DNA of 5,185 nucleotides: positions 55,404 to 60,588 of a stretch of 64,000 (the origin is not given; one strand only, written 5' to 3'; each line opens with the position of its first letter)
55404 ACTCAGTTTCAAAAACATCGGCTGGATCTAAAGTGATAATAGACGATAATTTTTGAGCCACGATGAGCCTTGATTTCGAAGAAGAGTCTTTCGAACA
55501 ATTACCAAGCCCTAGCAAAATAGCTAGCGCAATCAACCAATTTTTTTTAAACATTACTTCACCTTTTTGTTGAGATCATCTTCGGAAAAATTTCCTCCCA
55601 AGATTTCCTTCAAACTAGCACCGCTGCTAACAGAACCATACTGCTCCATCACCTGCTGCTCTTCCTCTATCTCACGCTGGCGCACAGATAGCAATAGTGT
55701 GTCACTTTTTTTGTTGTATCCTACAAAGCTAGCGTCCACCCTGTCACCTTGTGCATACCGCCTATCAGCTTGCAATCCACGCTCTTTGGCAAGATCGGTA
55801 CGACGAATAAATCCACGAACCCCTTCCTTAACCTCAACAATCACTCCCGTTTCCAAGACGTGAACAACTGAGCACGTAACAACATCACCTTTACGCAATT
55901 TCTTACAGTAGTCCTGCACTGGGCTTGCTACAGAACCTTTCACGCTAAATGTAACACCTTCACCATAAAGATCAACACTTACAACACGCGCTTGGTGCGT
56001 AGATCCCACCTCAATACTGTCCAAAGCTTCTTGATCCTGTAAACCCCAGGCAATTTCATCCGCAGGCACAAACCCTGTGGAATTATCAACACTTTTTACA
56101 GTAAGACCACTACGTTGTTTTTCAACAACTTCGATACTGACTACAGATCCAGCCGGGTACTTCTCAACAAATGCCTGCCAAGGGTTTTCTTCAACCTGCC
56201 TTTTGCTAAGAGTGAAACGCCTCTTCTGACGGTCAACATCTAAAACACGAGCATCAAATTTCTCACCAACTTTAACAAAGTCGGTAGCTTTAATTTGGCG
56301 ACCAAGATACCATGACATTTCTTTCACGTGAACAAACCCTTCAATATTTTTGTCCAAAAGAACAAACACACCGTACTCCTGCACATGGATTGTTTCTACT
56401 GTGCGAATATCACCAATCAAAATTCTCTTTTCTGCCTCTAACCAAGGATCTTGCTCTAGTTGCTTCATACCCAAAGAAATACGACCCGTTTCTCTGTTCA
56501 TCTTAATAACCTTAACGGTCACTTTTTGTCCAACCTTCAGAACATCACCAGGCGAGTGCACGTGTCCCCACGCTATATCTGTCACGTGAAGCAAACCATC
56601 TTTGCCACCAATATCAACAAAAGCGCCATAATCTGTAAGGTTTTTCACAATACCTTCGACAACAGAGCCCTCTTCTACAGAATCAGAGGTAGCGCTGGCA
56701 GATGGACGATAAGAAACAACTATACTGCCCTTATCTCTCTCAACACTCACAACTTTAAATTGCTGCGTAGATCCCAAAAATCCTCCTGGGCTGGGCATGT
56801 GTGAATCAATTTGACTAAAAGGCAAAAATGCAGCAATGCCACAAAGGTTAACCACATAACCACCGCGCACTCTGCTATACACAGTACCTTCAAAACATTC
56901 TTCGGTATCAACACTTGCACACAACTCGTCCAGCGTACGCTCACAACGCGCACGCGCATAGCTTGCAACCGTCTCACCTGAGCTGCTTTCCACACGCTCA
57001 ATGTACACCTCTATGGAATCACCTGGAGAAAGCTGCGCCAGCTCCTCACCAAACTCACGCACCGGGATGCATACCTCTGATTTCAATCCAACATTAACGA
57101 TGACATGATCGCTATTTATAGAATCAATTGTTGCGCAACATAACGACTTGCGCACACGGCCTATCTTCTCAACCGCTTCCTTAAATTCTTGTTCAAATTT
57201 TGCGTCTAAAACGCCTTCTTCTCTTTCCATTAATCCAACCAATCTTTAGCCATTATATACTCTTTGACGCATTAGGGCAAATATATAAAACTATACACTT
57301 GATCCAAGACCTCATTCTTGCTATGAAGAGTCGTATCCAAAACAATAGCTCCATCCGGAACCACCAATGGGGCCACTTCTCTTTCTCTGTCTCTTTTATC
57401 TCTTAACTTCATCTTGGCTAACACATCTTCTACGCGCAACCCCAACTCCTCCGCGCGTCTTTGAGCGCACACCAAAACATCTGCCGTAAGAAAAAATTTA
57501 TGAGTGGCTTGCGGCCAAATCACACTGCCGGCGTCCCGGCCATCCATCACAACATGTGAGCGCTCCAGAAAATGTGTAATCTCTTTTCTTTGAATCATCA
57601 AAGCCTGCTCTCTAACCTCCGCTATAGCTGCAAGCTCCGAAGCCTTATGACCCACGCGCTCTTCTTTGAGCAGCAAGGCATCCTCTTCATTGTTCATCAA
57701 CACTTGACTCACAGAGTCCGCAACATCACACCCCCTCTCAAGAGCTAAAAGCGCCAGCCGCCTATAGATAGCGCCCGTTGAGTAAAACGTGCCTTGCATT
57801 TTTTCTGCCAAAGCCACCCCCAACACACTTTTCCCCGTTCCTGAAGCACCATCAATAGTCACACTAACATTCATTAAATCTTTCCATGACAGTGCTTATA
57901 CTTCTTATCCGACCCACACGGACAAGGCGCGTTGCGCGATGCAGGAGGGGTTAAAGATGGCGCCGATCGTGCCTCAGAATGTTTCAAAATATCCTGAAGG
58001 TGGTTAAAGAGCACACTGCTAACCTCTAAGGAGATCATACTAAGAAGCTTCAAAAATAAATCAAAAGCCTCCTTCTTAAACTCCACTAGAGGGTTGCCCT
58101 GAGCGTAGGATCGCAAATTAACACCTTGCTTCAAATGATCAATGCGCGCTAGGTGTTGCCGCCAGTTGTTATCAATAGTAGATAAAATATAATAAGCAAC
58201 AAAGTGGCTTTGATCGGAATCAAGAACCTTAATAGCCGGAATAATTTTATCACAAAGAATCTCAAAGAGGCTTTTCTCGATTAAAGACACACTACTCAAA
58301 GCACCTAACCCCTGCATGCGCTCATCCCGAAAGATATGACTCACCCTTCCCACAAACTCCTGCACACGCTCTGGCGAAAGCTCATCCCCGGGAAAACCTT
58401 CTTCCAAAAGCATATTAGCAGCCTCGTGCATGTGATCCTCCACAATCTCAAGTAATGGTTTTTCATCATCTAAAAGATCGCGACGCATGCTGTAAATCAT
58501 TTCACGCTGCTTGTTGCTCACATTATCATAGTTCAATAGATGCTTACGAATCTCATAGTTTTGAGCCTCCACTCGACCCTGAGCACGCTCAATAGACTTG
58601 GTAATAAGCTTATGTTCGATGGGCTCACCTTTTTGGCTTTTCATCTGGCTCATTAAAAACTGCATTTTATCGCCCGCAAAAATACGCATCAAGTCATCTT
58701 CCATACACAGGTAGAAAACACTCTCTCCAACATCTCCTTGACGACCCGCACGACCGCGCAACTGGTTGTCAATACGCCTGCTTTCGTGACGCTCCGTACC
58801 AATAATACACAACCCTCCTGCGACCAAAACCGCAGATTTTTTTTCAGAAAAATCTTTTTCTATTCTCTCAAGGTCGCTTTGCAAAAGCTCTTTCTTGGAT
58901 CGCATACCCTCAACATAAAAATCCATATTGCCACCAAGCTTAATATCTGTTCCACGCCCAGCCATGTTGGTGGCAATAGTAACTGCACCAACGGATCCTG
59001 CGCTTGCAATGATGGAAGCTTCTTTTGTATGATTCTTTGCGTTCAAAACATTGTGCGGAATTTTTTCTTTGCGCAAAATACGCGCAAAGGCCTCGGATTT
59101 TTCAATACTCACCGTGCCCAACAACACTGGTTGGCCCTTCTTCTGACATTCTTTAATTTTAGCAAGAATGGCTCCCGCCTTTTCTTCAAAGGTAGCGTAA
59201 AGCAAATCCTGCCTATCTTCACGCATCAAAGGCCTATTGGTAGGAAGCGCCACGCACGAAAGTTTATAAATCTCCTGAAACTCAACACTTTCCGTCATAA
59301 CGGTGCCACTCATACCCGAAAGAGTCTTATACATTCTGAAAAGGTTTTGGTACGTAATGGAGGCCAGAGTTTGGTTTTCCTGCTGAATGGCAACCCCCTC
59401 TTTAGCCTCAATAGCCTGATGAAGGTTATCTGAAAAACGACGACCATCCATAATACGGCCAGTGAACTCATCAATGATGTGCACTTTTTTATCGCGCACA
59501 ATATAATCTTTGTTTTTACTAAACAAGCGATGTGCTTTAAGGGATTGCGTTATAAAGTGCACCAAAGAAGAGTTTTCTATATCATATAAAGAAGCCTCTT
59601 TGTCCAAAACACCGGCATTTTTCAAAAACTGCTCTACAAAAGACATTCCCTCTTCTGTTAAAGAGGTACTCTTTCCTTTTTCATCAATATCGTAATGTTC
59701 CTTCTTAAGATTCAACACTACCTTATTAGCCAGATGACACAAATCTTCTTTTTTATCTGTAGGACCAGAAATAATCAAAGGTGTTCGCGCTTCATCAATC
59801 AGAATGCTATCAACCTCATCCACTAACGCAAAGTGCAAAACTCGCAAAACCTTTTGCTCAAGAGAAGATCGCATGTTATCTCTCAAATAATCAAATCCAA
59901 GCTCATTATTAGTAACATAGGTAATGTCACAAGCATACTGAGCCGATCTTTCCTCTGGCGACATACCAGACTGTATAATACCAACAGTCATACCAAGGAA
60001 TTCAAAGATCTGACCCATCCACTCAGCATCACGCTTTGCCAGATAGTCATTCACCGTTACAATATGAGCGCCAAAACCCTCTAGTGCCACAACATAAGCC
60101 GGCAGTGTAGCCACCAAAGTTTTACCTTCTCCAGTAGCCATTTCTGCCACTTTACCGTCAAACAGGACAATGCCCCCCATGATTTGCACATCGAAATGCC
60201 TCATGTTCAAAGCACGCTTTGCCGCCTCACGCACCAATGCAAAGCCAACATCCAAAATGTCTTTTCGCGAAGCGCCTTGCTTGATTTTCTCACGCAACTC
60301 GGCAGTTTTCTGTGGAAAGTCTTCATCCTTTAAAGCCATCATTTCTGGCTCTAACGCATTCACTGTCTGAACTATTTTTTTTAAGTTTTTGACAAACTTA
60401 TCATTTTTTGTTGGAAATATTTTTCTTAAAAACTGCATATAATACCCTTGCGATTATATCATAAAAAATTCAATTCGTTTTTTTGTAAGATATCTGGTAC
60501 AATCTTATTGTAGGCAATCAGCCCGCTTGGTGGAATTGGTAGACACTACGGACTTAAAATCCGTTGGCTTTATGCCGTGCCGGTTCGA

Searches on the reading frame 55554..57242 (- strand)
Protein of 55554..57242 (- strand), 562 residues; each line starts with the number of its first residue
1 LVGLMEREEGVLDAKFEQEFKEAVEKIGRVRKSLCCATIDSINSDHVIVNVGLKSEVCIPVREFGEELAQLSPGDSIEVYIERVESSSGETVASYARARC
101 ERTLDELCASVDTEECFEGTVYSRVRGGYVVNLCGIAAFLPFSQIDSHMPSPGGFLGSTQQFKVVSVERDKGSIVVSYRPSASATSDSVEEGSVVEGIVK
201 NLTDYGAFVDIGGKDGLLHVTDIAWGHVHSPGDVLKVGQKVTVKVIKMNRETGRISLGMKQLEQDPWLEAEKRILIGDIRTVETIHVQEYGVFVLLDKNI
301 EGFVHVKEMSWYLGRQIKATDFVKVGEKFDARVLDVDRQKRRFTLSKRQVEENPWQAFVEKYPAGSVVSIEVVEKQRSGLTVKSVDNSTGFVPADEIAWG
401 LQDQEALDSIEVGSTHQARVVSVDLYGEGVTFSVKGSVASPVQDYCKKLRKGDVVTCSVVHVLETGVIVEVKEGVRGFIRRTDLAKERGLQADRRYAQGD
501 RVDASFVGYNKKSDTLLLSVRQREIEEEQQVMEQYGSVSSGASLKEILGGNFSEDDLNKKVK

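Call 41: search_protein_families(library=pfam, proteins=[window:55554-57242:-], max_evalue=0.00001)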
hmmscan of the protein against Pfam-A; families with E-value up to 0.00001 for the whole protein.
window:55554-57242:- (562 aa): 3 families
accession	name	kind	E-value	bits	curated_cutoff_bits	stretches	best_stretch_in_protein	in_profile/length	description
PF00575.29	S1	-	1.2e-61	205.4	22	4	189-260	2-74/74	S1 RNA binding domain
PF23459.1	S1_RRP5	-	1.9e-17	64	27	0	449-520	1-72/72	RRP5 S1 domain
PF21710.3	Spt6_S1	-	8.6e-13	48.8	27.5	0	447-525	12-91/91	Spt6, S1/OB domain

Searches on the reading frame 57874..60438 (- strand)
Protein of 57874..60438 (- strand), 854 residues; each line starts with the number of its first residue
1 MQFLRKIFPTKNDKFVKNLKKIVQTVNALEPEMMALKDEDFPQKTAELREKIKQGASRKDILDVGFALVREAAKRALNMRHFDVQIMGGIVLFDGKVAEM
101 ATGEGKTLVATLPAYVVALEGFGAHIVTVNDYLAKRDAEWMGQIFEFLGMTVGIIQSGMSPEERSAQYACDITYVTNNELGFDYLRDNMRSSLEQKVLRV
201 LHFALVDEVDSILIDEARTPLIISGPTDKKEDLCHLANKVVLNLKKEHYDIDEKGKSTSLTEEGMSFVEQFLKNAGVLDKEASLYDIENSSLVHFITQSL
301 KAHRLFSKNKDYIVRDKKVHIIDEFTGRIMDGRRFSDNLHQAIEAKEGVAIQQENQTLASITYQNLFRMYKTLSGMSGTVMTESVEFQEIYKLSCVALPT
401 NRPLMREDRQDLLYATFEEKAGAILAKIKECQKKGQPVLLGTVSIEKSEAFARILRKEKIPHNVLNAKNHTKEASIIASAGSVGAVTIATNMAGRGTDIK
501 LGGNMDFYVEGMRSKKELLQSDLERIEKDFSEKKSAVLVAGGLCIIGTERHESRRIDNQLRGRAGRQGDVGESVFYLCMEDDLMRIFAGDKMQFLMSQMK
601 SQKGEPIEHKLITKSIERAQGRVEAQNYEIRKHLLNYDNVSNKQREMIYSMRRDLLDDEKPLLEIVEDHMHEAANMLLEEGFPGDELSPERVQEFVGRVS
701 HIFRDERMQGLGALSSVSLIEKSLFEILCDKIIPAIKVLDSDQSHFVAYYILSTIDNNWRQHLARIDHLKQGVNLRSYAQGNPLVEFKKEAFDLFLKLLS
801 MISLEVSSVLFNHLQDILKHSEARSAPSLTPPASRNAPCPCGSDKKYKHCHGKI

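Call 41: search_protein_families(library=pfam, proteins=[window:57874-60438:-], max_evalue=0.00001)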
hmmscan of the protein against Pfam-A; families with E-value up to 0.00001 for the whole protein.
window:57874-60438:- (854 aa): 6 families
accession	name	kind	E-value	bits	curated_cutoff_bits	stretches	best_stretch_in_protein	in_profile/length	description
PF07517.20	SecA_DEAD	-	1.3e-123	412.3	24.6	1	5-388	2-290/290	SecA DEAD-like domain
PF21090.3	P-loop_SecA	-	2.2e-86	289.2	27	1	403-603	1-204/205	SecA P-loop domain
PF07516.18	SecA_SW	-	1.8e-49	169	26.7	1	606-812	1-198/200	SecA Wing and Scaffold domain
PF01043.26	SecA_PP_bind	-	1.1e-36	126.2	23.5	1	230-344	2-110/110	SecA preprotein cross-linking domain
PF02810.21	SEC-C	-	7.6e-09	35.7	20.4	1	835-853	1-19/19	SEC-C motif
PF00270.35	DEAD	-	1.3e-06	28.7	26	0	97-214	18-131/167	DEAD/DEAH box helicase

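Call 55: find_homologous_proteins(query=window:57874-60438:-, max_evalue=1e-100)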
Query window:57874-60438:- (854 aa): 8000 proteins with E <= 1e-100 among 8000 candidates; the best 120 are listed.
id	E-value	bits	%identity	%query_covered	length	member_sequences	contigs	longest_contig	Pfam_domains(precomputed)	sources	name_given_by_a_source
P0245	0.0e+0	1904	100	100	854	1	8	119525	PF07517.21,PF00270.36,PF07516.19,PF21090.4,PF02810.22,PF01043.27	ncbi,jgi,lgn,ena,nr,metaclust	ncbi:MAG: preprotein translocase subunit SecA [Alphaproteobacteria bacterium]|nr:preprotein transloc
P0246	0.0e+0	1336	70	100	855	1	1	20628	PF07517.21,PF00270.36,PF07516.19,PF21090.4,PF02810.22,PF01043.27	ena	-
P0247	0.0e+0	1312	68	100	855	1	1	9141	PF07517.21,PF07516.19,PF21090.4,PF02810.22,PF01043.27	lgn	-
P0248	0.0e+0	1295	66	100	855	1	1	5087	PF07517.21,PF00270.36,PF07516.19,PF21090.4,PF02810.22,PF01043.27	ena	-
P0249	0.0e+0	1264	66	100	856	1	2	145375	PF07517.21,PF00270.36,PF07516.19,PF21090.4,PF02810.22,PF01043.27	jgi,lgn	-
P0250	0.0e+0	1112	59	100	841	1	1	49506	PF07517.21,PF00270.36,PF07516.19,PF21090.4,PF02810.22,PF01043.27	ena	-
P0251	0.0e+0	1102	59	100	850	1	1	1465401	PF07517.21,PF00270.36,PF07516.19,PF21090.4,PF02810.22,PF01043.27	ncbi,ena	-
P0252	3.4e-268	910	49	100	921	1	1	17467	PF07517.21,PF00270.36,PF07516.19,PF21090.4,PF02810.22,PF01043.27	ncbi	-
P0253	1.7e-265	901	50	100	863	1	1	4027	PF07517.21,PF00270.36,PF07516.19,PF21090.4,PF02810.22,PF01043.27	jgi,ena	-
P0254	3.8e-265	900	50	100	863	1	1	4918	PF07517.21,PF00270.36,PF07516.19,PF21090.4,PF02810.22,PF01043.27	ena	-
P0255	9.8e-265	899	50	100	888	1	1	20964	PF07517.21,PF00270.36,PF07516.19,PF21090.4,PF02810.22,PF01043.27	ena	-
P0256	4.3e-264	897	51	96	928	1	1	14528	PF07517.21,PF00270.36,PF07516.19,PF21090.4,PF02810.22,PF01043.27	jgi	-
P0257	5.4e-264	896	48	100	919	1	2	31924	PF07517.21,PF00270.36,PF07516.19,PF21090.4,PF02810.22,PF01043.27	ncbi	-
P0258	5.7e-264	896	50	100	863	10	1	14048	PF07517.21,PF00270.36,PF07516.19,PF21090.4,PF02810.22,PF01043.27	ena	-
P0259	6.1e-264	896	50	100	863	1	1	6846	PF07517.21,PF00270.36,PF07516.19,PF21090.4,PF02810.22,PF01043.27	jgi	-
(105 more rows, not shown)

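Call 56: find_encoding_contigs(protein=P0251, flank=10000, max_places=2)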
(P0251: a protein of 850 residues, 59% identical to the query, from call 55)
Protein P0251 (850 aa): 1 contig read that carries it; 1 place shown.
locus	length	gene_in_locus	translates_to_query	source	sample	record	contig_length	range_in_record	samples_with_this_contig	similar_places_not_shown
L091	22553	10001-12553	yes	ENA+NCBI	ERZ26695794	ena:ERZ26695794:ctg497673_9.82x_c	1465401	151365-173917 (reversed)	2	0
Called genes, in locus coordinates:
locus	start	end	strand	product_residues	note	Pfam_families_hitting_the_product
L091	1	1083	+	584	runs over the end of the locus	PF13230:GATase_4, PF13522:GATase_6, PF13537:GATase_7, PF01380:SIS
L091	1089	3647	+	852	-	PF01411:tRNA-synt_2c, PF07973:tRNA_SAD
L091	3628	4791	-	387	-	PF07690:MFS_1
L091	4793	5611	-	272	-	PF02195:ParB_N, PF17762:HTH_ParB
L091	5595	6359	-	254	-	PF00142:Fer4_NifH (weak), PF01656:CbiA, PF02374:ArsA_ATPase (weak), PF06564:CBP_BcsQ, PF07015:VirC1 (weak), PF09140:MipZ, PF10609:ParA, PF13614:AAA_31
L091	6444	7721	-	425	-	PF07498:Rho_N, PF07497:Rho_RNA_bind, PF00006:ATP-synt_ab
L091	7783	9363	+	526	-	-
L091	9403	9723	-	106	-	PF14697:Fer4_21 (faint), PF12838:Fer4_7 (weak), PF13187:Fer4_9 (weak), PF00037:Fer4, PF12797:Fer4_2 (weak), PF12837:Fer4_6 (weak), PF13237:Fer4_10 (weak), PF13484:Fer4_16 (weak), +1 more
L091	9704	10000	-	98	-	-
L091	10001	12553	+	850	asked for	PF07517:SecA_DEAD, PF00270:DEAD (faint), PF01043:SecA_PP_bind, PF21090:P-loop_SecA, PF07516:SecA_SW, PF02810:SEC-C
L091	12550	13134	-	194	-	-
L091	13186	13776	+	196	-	PF01351:RNase_HII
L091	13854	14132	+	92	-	PF00830:Ribosomal_L28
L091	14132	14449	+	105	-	PF05258:DciA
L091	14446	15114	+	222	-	PF13462:Thioredoxin_4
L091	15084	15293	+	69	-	-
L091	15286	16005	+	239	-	PF00119:ATP-synt_A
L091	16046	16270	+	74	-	PF00137:ATP-synt_C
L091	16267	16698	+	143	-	-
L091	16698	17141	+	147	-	-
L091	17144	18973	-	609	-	PF07244:POTRA (faint), PF01103:Omp85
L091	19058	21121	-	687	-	PF04851:ResIII, PF00270:DEAD, PF00271:Helicase_C, PF19833:RecG_dom3_C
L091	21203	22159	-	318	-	-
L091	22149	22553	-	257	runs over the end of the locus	PF03167:UDG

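Call 65: list_cluster_members(proteins=[L091:1089-3647:+])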
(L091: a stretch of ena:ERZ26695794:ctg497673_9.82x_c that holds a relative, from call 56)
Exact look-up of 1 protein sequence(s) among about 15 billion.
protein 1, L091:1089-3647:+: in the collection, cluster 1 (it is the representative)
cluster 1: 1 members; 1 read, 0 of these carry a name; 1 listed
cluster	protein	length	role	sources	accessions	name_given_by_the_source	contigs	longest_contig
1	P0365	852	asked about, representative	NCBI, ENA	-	-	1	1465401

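Call 66: find_encoding_contigs(protein=P0365, flank=10000, max_places=1)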
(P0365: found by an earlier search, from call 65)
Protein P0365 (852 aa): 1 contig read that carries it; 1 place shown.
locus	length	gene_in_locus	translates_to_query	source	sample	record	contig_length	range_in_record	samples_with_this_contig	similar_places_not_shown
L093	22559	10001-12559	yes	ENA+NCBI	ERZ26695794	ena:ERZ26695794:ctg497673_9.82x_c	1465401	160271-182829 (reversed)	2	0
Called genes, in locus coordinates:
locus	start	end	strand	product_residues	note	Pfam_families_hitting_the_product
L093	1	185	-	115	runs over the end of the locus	-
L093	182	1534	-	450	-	PF00289:Biotin_carb_N, PF02655:ATP-grasp_3 (weak), PF02222:ATP-grasp, PF02786:CPSase_L_D2, PF07478:Dala_Dala_lig_C (weak), PF02785:Biotin_carb_C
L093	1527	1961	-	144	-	PF00364:Biotin_lipoyl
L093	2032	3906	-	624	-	-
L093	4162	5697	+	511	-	PF03023:MurJ, PF01554:MatE (weak)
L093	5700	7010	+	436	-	PF00483:NTP_transferase (faint), PF12804:NTP_transf_3, PF25087:GMPPB_C (weak), PF25084:LbH_EIF2B, PF00132:Hexapep, PF14602:Hexapep_2 (weak)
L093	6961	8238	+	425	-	-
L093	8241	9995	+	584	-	PF13230:GATase_4, PF13522:GATase_6, PF13537:GATase_7, PF01380:SIS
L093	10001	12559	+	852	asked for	PF01411:tRNA-synt_2c, PF07973:tRNA_SAD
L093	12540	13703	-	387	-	PF07690:MFS_1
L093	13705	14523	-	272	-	PF02195:ParB_N, PF17762:HTH_ParB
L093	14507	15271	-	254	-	PF00142:Fer4_NifH (weak), PF01656:CbiA, PF02374:ArsA_ATPase (weak), PF06564:CBP_BcsQ, PF07015:VirC1 (weak), PF09140:MipZ, PF10609:ParA, PF13614:AAA_31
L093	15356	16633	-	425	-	PF07498:Rho_N, PF07497:Rho_RNA_bind, PF00006:ATP-synt_ab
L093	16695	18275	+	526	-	-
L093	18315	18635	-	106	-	PF14697:Fer4_21 (faint), PF12838:Fer4_7 (weak), PF13187:Fer4_9 (weak), PF00037:Fer4, PF12797:Fer4_2 (weak), PF12837:Fer4_6 (weak), PF13237:Fer4_10 (weak), PF13484:Fer4_16 (weak), +1 more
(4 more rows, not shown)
